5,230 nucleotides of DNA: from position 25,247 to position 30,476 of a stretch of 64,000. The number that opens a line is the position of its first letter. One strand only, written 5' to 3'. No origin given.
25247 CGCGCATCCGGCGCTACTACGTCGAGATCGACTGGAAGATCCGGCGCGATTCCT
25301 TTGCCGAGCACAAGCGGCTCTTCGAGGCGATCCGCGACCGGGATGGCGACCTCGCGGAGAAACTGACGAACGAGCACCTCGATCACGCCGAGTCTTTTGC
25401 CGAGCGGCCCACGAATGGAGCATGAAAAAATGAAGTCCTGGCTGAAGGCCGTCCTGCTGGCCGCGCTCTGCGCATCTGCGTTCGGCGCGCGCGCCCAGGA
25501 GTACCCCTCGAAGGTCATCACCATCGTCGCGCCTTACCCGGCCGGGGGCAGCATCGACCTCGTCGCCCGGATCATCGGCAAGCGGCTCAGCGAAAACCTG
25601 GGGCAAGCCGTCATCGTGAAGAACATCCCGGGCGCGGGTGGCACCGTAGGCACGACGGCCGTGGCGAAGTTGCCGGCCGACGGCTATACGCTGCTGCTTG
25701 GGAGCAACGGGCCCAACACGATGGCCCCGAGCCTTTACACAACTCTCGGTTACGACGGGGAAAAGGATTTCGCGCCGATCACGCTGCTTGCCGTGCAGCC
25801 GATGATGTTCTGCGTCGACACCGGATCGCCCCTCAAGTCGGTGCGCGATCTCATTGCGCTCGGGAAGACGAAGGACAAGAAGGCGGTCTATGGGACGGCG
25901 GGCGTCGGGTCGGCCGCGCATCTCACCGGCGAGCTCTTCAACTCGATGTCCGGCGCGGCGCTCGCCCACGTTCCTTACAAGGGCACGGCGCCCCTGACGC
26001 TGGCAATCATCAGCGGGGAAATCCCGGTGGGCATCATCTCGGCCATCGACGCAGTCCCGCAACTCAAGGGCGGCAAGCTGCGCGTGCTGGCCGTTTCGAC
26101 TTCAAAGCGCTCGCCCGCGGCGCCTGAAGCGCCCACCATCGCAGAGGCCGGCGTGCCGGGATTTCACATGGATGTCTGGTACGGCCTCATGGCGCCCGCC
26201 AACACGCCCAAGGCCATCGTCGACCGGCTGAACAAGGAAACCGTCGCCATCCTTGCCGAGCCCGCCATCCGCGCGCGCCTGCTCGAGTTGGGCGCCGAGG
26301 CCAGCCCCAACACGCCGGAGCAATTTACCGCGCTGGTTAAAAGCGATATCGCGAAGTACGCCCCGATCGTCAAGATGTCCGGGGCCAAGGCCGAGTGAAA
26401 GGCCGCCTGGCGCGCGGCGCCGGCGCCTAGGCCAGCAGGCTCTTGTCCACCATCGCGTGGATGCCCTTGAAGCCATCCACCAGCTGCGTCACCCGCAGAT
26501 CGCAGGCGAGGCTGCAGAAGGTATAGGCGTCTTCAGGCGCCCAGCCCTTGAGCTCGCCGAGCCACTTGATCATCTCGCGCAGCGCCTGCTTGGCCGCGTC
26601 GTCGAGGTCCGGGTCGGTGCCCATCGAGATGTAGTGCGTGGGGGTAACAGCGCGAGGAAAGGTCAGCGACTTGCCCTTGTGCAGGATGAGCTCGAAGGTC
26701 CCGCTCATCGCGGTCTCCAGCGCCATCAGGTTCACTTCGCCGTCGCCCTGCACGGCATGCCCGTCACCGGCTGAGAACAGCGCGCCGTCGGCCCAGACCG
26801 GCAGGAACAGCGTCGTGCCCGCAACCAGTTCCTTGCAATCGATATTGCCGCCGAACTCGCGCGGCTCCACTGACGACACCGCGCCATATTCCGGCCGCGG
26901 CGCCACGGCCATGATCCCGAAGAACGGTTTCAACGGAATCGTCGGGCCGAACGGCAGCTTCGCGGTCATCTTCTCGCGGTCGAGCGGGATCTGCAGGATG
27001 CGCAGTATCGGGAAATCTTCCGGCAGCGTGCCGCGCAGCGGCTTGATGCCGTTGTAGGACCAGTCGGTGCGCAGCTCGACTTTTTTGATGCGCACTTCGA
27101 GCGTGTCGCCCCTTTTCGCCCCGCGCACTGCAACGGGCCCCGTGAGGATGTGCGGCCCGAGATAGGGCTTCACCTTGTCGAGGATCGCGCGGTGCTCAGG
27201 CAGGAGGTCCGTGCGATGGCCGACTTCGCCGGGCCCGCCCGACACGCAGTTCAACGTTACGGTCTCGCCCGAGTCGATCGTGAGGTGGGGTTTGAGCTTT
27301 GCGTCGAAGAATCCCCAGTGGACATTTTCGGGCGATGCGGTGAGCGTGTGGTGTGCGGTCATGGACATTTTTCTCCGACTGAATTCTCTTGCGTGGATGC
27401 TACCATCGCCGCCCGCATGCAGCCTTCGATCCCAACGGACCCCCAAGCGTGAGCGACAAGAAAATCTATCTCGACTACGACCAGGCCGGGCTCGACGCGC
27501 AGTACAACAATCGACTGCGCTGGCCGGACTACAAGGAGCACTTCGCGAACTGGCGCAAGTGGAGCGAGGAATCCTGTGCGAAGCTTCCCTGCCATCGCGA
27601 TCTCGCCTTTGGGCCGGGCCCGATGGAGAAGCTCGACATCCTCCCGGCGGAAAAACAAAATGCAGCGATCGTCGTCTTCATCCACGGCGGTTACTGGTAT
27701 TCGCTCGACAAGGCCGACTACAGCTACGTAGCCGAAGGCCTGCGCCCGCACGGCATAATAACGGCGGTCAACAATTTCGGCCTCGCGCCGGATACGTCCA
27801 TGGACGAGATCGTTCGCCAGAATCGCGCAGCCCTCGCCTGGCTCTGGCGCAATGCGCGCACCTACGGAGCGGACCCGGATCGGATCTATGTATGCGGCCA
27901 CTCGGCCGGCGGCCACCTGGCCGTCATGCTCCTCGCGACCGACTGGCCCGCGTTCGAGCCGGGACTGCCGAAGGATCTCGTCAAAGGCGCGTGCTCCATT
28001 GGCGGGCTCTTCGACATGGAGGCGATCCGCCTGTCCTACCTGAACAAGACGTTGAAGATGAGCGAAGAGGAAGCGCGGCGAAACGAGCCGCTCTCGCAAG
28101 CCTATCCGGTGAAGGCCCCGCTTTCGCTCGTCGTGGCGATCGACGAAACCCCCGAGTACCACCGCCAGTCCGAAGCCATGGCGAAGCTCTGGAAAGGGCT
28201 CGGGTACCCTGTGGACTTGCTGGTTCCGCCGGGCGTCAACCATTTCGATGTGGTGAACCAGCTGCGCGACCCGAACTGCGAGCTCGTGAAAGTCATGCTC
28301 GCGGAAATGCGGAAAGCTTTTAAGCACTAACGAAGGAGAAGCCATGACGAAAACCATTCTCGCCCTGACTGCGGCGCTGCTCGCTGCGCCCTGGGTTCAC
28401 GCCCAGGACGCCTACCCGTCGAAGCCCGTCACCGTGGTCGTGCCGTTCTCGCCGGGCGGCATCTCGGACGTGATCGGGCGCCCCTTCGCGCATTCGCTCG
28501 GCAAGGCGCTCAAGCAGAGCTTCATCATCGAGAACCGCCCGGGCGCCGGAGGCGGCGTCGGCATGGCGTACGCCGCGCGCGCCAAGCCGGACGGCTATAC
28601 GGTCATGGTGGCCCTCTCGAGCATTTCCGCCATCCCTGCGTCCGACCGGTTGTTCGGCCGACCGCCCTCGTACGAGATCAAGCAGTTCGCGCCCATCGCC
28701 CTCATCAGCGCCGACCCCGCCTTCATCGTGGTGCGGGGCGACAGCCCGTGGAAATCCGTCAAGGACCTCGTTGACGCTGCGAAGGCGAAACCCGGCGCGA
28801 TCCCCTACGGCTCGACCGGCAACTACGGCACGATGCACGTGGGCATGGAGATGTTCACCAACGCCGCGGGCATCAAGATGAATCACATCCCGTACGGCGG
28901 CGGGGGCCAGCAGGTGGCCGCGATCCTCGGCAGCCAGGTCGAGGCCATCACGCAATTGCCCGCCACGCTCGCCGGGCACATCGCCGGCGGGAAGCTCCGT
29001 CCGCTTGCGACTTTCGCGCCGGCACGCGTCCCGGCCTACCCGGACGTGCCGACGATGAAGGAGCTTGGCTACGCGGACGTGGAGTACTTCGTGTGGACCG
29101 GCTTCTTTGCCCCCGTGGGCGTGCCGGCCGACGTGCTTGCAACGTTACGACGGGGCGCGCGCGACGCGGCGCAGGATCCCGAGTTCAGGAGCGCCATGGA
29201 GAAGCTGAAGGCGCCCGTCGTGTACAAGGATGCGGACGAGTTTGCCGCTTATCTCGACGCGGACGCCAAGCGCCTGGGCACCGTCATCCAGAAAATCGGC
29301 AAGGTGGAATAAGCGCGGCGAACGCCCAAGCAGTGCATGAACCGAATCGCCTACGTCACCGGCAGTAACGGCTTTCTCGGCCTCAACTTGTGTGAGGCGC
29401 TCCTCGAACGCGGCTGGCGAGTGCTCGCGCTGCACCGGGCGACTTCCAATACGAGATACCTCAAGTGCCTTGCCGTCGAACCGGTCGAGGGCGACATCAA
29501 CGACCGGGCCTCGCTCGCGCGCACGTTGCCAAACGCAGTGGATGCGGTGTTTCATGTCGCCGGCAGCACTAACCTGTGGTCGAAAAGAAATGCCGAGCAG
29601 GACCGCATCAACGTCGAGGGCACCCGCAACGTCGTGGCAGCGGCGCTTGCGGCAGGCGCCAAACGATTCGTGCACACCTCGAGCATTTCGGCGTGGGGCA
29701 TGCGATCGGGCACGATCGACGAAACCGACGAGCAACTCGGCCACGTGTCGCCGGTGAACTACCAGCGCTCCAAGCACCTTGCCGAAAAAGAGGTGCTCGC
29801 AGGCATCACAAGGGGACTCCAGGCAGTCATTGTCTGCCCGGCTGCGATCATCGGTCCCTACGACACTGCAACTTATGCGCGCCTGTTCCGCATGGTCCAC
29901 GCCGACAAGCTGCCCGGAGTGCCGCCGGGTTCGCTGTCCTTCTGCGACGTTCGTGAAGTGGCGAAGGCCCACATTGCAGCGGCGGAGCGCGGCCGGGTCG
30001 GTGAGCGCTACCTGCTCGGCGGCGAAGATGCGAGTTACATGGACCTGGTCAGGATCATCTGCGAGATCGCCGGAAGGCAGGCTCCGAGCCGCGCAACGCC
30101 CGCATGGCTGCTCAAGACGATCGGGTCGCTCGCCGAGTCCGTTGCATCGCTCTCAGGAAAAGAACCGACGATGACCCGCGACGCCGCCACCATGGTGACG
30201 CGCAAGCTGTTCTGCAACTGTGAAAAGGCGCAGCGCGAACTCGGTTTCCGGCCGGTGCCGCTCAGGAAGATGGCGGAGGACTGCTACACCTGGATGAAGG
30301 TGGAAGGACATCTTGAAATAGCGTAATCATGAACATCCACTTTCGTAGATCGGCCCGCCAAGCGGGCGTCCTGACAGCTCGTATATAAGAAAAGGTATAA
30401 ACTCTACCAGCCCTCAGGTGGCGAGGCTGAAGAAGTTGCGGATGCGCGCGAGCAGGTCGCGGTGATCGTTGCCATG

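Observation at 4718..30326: Split, composite pyridine-ring catabolic super-cluster: a nicotinate lower pathway fed by two Mo hydroxylases, a Rieske oxygenase and an MmgE/PrpD protein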

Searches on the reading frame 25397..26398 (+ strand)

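Call 5: search_protein_families(library=pfam, proteins=[window:25397-26398:+])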
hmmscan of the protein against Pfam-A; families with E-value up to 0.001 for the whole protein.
window:25397-26398:+ (333 aa): 1 family
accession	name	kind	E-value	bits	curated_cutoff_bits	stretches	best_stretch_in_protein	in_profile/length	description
PF03401.19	TctC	-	4e-62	210.7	27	1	56-328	1-272/274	Tripartite tricarboxylate transporter family receptor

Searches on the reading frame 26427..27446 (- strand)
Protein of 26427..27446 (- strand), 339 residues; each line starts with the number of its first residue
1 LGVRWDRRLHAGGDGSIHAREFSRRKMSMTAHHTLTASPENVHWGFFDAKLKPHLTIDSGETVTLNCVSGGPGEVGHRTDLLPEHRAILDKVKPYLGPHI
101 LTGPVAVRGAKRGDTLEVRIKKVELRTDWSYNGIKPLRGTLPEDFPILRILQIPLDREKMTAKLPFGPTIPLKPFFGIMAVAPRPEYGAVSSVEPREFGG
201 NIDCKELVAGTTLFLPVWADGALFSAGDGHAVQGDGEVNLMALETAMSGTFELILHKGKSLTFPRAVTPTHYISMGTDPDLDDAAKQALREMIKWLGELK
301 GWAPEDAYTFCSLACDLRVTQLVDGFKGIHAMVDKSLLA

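Call 5: search_protein_families(library=pfam, proteins=[window:26427-27446:-])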
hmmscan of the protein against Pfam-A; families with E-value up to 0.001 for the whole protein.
window:26427-27446:- (339 aa): 1 family
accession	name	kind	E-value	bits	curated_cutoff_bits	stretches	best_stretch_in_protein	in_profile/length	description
PF03069.20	FmdA_AmdA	-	9.3e-32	110.8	27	2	190-324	201-356/373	Acetamidase/Formamidase family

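Call 6: search_protein_families(library=ncbifam, proteins=[window:26427-27446:-], max_evalue=0.00001)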
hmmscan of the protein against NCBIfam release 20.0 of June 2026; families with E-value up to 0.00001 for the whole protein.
window:26427-27446:- (339 aa): 1 family
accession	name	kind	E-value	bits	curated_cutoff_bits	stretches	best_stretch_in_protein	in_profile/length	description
NF045496.1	FormamaseFmdA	equivalog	6.5e-18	64.6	500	1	189-253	211-274/407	formamidase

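Call 80: search_protein_families(library=ncbifam, proteins=[window:26427-27368:-], max_evalue=0.001)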
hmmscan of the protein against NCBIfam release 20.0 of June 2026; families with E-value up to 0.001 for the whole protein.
window:26427-27368:- (313 aa): 1 family
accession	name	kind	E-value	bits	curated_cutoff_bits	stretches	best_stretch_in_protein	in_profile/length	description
NF045496.1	FormamaseFmdA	equivalog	5.1e-18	65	500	2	163-227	211-274/407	formamidase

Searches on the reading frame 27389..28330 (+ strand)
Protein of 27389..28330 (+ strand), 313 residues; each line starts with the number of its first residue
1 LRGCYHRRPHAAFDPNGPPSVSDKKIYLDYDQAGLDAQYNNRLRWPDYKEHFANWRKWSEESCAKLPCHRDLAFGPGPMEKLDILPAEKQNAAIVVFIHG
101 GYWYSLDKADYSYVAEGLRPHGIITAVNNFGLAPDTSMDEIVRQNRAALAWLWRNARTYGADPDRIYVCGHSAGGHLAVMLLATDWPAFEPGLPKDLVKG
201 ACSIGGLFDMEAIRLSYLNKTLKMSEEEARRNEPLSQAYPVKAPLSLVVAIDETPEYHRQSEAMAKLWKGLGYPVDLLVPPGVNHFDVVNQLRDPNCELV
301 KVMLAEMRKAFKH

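Call 6: search_protein_families(library=ncbifam, proteins=[window:27389-28330:+], max_evalue=0.00001)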
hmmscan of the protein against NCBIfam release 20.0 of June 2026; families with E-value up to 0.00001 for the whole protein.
window:27389-28330:+ (313 aa): 6 families
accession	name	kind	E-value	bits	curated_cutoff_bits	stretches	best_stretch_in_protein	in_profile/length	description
NF058665.1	HaHSL_fam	equivalog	3.1e-46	157.9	320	1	35-303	2-259/260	hormone-sensitive lipase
NF058653.1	LipP1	equivalog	5e-12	45.3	350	1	85-180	64-160/300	LipP1 family hormone-sensitive lipase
NF052354.1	EstLipQMycob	equivalog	1.7e-11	43.4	700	1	71-210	139-287/418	esterase LipQ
NF033149.0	CHL_hydrolase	equivalog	2.4e-08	33.2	500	1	87-180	70-164/310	chloramphenicol hydrolase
NF007547.0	PRK10162.1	equivalog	7.8e-07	28.3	389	1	25-179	18-172/321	acetyl esterase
NF050058.1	e_dPHAscl_type1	hypoth_equivalog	1.5e-06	27.9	150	0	157-184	97-124/276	extracellular catalytic domain type 1 short-chain-length polyhydroxyalkanoate depolymerase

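Call 80: search_protein_families(library=ncbifam, proteins=[window:27449-28330:+], max_evalue=0.001)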
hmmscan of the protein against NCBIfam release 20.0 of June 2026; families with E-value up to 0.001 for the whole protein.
window:27449-28330:+ (293 aa): 7 families
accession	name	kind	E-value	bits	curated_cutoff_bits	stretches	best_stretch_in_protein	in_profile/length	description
NF058665.1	HaHSL_fam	equivalog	2.5e-46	158.2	320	1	15-283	2-259/260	hormone-sensitive lipase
NF058653.1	LipP1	equivalog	4.4e-12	45.5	350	1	65-160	64-160/300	LipP1 family hormone-sensitive lipase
NF052354.1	EstLipQMycob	equivalog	1.4e-11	43.6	700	1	51-190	139-287/418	esterase LipQ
NF033149.0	CHL_hydrolase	equivalog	2.1e-08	33.4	500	1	67-160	70-164/310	chloramphenicol hydrolase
NF007547.0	PRK10162.1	equivalog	8.3e-07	28.2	389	1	7-159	20-172/321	acetyl esterase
NF050058.1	e_dPHAscl_type1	hypoth_equivalog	1.3e-06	28.1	150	1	137-164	97-124/276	extracellular catalytic domain type 1 short-chain-length polyhydroxyalkanoate depolymerase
NF058651.1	GESAG_HSLs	subfamily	3.6e-05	23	430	1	63-163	58-155/296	GESAG motif subfamily hormone-sensitive lipase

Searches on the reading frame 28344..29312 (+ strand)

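Call 5: search_protein_families(library=pfam, proteins=[window:28344-29312:+])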
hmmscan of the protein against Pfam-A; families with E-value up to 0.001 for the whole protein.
window:28344-29312:+ (322 aa): 1 family
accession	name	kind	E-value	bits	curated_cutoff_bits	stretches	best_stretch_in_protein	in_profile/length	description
PF03401.19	TctC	-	2.2e-63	214.8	27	1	46-319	3-273/274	Tripartite tricarboxylate transporter family receptor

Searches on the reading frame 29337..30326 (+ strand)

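Call 5: search_protein_families(library=pfam, proteins=[window:29337-30326:+])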
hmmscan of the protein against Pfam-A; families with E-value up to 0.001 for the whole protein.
window:29337-30326:+ (329 aa): 10 families
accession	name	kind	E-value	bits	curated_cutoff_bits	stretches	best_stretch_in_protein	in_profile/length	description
PF01370.27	Epimerase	-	1.1e-33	117.1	20.9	1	6-228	2-240/240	NAD dependent epimerase/dehydratase family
PF01073.25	3Beta_HSD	-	2.5e-26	92.8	22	1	7-217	2-230/280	3-beta hydroxysteroid dehydrogenase/isomerase family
PF07993.18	NAD_binding_4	-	1.5e-17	64.1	20.1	1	7-174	1-210/258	Male sterility protein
PF13460.12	NAD_binding_10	-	1.6e-17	64.4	27.2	1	9-172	1-147/184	NAD(P)H-binding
PF16363.11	GDP_Man_Dehyd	-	1.5e-14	54.7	27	1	7-306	2-321/332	GDP-mannose 4,6 dehydratase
PF04321.23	RmlD_sub_bind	-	5.6e-12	45.8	27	1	6-177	4-157/287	RmlD substrate binding domain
PF05368.20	NmrA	-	4.4e-11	43.4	27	1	6-116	6-107/298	NmrA-like family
PF02719.21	Polysacc_synt_2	-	5.3e-07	29.5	20.2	1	7-116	3-128/293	Polysaccharide biosynthesis protein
PF08659.16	KR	-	0.00052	20.4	22.6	0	7-119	5-139/180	KR domain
PF00106.31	adh_short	-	0.00075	19.5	26.6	0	4-77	2-87/195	short chain dehydrogenase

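Call 80: search_protein_families(library=ncbifam, proteins=[window:29337-30326:+], max_evalue=0.001)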
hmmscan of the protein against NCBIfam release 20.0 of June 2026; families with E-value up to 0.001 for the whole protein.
window:29337-30326:+ (329 aa): 28 families (the best 25 are shown)
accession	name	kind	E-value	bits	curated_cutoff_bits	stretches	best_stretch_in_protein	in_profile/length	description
TIGR03466.1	HpnA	hypoth_equivalog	4.1e-78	262.5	367.65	1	5-325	3-326/327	hopanoid-associated sugar epimerase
NF052578.1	StrlDmthSdmBMthl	equivalog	3.2e-51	175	600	1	6-324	4-326/328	sterol demethylase protein SdmB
NF042422.1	oxyalk_red_OleD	equivalog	2.6e-36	125.6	580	1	6-306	4-313/329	2-alkyl-3-oxoalkanoate reductase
NF042423.1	oxyalk_red_Shew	equivalog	7.8e-31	107.4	580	1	5-307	11-321/331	2-alkyl-3-oxoalkanoate reductase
NF005539.0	PRK07201.1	equivalog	5.4e-20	71.7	549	1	7-177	5-183/657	SDR family oxidoreductase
TIGR01746.1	Thioester-redct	subfamily_domain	1e-18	67.8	213.35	1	7-188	4-215/371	thioester reductase domain-containing protein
TIGR01179.1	galE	equivalog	7.1e-15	54.6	262.3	1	7-151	4-154/332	UDP-glucose 4-epimerase GalE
TIGR04180.1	EDH_00030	hypoth_equivalog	2.6e-14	53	475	1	6-177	2-175/297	NAD-dependent 4,6-dehydratase LegB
TIGR01181.1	dTDP_gluc_dehyt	equivalog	6.1e-12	45.2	365.1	1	6-248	3-264/321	dTDP-glucose 4,6-dehydratase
NF058621.1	DiazavRedAvaA7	equivalog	8.7e-12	45.3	400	1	7-224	5-227/304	3-diazoavenalumate denitrifying reductase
NF004520.0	PRK05865.1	equivalog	2.9e-11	42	1509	1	3-175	2-132/854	sugar epimerase family protein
NF043036.1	ErythonDh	equivalog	4.8e-10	39.1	325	1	7-123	5-132/321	D-erythronate dehydrogenase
NF007956.0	PRK10675.1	subfamily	1.4e-09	37.5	394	1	6-151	4-158/338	UDP-glucose 4-epimerase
TIGR02197.1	heptose_epim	equivalog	2.9e-09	36.6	274.6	1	7-154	3-150/316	ADP-glyceromanno-heptose 6-epimerase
NF041293.1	G6PDh_Azf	equivalog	9.9e-08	31.7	400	1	2-122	2-121/252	NAD-dependent glucose-6-phosphate dehydrogenase Azf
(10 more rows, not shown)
